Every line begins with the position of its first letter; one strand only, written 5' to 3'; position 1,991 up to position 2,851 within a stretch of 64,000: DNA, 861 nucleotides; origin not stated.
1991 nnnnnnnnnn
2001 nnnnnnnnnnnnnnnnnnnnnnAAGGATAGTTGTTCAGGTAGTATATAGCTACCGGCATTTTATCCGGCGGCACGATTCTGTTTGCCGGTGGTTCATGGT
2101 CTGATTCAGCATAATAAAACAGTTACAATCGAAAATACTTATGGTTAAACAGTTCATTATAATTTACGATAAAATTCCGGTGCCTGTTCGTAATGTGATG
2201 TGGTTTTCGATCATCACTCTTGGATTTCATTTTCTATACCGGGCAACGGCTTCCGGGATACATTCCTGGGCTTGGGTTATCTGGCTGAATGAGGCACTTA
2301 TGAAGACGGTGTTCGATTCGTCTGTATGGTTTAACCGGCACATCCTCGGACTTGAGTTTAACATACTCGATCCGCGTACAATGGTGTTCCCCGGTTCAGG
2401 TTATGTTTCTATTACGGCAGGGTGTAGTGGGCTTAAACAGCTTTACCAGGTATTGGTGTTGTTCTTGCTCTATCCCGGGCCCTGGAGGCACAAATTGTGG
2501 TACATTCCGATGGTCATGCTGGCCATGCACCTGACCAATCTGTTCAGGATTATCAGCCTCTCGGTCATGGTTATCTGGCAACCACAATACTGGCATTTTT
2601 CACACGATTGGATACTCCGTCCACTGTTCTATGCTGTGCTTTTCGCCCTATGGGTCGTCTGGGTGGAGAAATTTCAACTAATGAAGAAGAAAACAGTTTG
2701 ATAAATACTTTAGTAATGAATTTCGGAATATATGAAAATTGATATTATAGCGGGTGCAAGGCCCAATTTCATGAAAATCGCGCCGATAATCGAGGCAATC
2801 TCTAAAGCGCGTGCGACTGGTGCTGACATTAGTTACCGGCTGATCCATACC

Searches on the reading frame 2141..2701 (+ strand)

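Call 35: search_protein_families(library=pfam, proteins=[window:2141-2701:+], max_evalue=0.0001)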
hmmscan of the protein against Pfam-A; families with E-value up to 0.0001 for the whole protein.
window:2141-2701:+ (186 aa): 1 family
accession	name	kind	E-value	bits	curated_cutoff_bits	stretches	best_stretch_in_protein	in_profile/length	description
PF09721.15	Exosortase_EpsH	-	5.1e-06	26.5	25.7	1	78-173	150-253/254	Transmembrane exosortase (Exosortase_EpsH)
